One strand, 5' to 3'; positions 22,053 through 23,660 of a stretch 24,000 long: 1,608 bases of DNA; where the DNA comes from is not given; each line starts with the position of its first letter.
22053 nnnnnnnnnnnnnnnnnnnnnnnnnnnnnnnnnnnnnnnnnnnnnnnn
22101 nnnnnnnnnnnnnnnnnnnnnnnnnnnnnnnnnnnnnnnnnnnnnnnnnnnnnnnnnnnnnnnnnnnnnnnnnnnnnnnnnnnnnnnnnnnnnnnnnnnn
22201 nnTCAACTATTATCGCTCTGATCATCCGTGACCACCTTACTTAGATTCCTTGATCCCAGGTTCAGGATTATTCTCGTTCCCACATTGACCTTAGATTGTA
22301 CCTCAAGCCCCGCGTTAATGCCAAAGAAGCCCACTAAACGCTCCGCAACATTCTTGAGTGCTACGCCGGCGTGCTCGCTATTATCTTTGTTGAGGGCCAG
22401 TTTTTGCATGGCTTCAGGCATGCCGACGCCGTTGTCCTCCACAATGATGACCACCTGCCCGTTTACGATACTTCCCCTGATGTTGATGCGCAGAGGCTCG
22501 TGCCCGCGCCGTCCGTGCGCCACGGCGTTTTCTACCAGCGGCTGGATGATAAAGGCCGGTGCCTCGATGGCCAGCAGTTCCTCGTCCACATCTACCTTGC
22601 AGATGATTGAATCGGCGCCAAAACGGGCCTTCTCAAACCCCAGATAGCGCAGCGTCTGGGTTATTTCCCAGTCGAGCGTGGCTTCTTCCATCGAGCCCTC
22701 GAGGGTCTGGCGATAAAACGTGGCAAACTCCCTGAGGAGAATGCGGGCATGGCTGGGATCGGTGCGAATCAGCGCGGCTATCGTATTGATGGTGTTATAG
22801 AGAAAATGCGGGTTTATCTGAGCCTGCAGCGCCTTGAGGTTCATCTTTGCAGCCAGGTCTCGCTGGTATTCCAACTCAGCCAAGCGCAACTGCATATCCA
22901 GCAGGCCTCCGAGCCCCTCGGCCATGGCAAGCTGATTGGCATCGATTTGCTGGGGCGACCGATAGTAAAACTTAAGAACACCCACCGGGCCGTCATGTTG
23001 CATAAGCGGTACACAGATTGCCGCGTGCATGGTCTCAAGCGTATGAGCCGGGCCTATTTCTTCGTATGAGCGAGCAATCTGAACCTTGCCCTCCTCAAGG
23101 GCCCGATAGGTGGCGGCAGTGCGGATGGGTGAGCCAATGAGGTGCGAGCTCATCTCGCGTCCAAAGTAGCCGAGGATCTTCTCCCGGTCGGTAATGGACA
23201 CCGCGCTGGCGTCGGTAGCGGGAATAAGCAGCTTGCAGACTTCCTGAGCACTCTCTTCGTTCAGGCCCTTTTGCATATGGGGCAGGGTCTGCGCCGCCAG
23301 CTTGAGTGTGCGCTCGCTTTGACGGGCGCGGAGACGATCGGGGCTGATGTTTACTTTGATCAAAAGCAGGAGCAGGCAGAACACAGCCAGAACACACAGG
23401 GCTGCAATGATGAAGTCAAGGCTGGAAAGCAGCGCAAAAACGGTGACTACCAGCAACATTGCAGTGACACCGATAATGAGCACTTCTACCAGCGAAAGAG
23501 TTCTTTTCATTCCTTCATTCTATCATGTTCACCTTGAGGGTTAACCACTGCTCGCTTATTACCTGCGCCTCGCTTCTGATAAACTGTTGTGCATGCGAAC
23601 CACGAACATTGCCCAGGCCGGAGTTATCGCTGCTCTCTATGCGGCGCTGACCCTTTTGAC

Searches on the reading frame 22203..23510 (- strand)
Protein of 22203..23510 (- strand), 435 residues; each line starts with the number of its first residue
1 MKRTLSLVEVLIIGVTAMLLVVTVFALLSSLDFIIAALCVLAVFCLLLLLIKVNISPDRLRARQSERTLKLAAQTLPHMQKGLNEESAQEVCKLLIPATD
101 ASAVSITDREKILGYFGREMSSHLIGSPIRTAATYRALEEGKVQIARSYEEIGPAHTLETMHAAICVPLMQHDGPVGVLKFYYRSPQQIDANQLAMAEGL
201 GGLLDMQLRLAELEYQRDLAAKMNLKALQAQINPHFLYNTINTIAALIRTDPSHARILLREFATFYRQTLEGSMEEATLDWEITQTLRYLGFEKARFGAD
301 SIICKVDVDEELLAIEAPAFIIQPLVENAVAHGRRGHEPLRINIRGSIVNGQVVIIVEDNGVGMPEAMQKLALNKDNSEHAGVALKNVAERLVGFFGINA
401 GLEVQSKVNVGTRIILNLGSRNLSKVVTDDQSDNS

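Call 8: search_protein_families(library=ncbifam, proteins=[window:22203-23510:-], max_evalue=0.00001)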
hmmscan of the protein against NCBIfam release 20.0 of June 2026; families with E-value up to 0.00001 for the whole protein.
window:22203-23510:- (435 aa): 1 family
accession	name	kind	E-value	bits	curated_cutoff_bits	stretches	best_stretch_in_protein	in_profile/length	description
TIGR01925.2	spIIAB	equivalog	2.4e-07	30.7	135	1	313-416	33-132/137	anti-sigma F factor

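Call 10: find_encoding_contigs(protein=window:22203-23510:-, flank=10000, max_places=3)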
Protein window:22203-23510:- (435 aa): no gene with exactly this product is on record in the collection.

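Call 68: search_protein_families(library=pfam, proteins=[window:22203-23510:-], max_evalue=0.01)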
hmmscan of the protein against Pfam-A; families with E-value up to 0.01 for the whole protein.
window:22203-23510:- (435 aa): 7 families
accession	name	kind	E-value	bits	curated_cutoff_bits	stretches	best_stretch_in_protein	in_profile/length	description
PF06580.19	His_kinase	-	7.9e-21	74.5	25.2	1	224-299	2-79/81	Histidine kinase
PF02518.31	HATPase_c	-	4.1e-09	37.3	26.4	1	321-418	9-107/111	Histidine kinase-, DNA gyrase B-, and HSP90-like ATPase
PF13185.12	GAF_2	-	2.1e-07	31.7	28.6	1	89-203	9-130/136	GAF domain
PF13492.12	GAF_3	-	5.9e-07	30.4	27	1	89-203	7-122/129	GAF domain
PF01590.32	GAF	-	0.00026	22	22.4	1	85-203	3-128/133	GAF domain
PF13581.12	HATPase_c_2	-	0.0036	17.7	27.4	1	326-374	40-89/127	Histidine kinase-like ATPase domain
PF11992.13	TgpA_N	-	0.0074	15.8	30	0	17-78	108-173/333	TgpA N-terminal domain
